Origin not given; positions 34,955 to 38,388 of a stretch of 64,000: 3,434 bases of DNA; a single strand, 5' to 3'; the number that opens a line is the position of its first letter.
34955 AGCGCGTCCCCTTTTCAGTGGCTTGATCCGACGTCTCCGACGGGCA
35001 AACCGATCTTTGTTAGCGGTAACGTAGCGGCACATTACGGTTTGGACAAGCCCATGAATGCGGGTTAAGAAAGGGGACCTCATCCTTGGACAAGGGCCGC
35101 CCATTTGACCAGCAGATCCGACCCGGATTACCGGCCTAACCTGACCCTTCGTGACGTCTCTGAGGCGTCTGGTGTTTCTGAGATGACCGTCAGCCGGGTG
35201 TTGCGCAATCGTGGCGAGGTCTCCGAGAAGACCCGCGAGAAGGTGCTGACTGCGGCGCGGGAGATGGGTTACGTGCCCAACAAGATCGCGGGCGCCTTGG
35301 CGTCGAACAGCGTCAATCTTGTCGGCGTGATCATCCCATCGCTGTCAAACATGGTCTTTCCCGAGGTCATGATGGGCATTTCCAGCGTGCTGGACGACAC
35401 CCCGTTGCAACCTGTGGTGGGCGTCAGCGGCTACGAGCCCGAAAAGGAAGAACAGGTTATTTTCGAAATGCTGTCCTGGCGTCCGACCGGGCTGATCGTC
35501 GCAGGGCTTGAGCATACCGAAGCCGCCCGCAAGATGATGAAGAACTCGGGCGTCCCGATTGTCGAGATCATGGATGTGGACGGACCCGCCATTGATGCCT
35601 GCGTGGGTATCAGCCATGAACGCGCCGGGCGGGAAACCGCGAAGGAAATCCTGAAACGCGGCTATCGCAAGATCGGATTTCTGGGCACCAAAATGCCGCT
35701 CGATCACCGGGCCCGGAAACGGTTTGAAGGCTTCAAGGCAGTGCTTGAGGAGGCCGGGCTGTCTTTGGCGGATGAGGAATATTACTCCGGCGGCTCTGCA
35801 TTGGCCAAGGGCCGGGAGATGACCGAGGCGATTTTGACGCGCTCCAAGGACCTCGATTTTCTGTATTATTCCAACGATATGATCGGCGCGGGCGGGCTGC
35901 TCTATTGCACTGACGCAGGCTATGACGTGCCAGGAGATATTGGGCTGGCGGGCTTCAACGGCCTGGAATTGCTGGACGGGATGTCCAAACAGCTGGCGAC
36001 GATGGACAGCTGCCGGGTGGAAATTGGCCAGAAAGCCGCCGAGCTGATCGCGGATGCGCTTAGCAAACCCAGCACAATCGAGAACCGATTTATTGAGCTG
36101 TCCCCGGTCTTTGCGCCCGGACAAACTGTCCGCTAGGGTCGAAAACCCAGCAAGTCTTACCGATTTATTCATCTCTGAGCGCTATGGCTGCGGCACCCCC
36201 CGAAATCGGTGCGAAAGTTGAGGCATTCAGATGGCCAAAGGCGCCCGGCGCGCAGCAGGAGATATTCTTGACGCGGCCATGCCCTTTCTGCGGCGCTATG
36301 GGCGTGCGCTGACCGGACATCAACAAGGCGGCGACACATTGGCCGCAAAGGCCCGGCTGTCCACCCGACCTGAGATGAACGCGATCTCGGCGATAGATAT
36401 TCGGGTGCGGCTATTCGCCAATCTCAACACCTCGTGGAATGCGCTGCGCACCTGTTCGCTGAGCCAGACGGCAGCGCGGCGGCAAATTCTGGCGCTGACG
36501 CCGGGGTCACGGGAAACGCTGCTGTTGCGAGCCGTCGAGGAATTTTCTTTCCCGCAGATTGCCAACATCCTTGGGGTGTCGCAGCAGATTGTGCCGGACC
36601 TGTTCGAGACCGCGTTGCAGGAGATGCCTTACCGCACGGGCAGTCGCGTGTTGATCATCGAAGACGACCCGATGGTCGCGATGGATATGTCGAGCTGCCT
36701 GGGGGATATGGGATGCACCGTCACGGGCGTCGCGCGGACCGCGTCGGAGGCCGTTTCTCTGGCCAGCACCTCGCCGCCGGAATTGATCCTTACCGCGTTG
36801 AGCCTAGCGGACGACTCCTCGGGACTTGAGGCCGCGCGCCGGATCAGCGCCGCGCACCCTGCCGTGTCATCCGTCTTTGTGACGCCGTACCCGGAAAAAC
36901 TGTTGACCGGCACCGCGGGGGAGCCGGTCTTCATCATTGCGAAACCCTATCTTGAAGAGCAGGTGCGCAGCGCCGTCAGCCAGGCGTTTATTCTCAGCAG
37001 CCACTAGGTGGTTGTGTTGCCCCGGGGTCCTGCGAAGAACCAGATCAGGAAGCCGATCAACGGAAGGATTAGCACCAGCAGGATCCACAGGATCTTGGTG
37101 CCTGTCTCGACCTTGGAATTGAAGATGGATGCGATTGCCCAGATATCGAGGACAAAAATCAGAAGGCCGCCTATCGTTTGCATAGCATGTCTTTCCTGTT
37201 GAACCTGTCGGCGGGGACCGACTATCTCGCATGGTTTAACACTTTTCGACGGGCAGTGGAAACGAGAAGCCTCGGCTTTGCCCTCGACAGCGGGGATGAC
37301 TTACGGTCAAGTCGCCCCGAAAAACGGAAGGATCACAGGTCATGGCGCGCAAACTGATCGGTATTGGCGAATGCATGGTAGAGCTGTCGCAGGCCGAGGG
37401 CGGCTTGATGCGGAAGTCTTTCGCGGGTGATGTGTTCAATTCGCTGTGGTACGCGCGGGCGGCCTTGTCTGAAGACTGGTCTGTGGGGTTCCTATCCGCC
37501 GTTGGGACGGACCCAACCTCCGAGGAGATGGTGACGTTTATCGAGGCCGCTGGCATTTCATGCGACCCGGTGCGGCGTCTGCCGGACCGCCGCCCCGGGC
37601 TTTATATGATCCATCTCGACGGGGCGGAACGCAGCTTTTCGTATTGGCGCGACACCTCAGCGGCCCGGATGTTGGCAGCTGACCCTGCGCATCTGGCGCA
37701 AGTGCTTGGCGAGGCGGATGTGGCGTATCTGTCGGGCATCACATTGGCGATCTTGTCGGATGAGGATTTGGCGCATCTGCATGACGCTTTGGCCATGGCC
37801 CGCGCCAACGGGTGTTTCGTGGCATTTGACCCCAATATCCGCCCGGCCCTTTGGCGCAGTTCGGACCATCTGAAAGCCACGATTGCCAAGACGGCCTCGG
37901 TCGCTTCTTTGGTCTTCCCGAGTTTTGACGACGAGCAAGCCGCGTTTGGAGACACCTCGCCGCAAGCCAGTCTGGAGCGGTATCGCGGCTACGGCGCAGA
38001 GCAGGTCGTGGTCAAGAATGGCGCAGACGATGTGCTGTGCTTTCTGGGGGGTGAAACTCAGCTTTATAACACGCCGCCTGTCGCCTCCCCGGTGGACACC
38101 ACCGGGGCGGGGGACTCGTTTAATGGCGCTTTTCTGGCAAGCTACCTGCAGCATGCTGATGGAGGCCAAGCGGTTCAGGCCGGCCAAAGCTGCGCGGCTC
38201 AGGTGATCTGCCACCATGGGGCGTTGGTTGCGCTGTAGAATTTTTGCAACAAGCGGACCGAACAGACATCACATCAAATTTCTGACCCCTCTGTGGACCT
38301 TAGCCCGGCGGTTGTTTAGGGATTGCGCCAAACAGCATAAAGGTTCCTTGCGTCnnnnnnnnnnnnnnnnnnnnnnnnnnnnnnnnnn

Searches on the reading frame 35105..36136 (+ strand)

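Call 81: search_protein_families(library=pfam, proteins=[window:35105-36136:+], max_evalue=0.0001)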
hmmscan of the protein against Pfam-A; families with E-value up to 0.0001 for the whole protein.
window:35105-36136:+ (343 aa): 4 families
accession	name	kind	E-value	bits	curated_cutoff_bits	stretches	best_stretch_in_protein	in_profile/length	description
PF13377.12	Peripla_BP_3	-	6.6e-21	75.5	26.5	1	181-341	3-166/167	Periplasmic binding protein-like domain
PF00356.27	LacI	-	8.6e-19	67.5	27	1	14-59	1-46/46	Bacterial regulatory proteins, lacI family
PF00532.27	Peripla_BP_1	-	1.5e-18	67.7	22.2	1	73-319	4-261/281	Periplasmic binding proteins and sugar binding domain of LacI family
PF13407.12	Peripla_BP_4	-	1e-12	48.6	35.1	1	73-287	1-219/258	Periplasmic binding protein domain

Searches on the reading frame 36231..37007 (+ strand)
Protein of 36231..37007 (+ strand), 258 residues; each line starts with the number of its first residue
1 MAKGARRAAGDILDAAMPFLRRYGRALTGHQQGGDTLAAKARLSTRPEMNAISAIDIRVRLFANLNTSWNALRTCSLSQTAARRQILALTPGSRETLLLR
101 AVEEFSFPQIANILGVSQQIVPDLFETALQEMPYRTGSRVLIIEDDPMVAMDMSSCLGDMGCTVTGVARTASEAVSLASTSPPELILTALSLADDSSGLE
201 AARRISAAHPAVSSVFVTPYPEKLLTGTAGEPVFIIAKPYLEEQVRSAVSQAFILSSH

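Call 81: search_protein_families(library=pfam, proteins=[window:36231-37007:+], max_evalue=0.0001)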
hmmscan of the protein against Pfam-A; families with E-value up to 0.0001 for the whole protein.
window:36231-37007:+ (258 aa): 4 families
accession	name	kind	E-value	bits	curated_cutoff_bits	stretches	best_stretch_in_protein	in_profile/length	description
PF00072.30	Response_reg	-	2.3e-10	41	30.2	1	140-244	1-105/111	Response regulator receiver domain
PF22233.2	PhyR_sigma-like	-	5.7e-10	39.3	27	1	88-132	3-47/50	Response regulator PhyR, sigma-like domain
PF22029.2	PhyR_sigma2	-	4.9e-09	36.5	27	1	15-62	3-51/55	Sigma2 domain of PhyR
PF08281.18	Sigma70_r4_2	-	3.5e-06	27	25.7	1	82-118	4-40/54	Sigma-70, region 4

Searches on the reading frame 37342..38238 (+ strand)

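Call 7: search_protein_families(library=pfam, proteins=[window:37342-38238:+], max_evalue=0.01)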
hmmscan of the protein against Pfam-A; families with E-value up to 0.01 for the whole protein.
window:37342-38238:+ (298 aa): 1 family
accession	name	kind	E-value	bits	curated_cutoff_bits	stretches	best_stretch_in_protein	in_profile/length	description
PF00294.29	PfkB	-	1.9e-48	165.8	25.8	1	8-294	7-295/302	pfkB family carbohydrate kinase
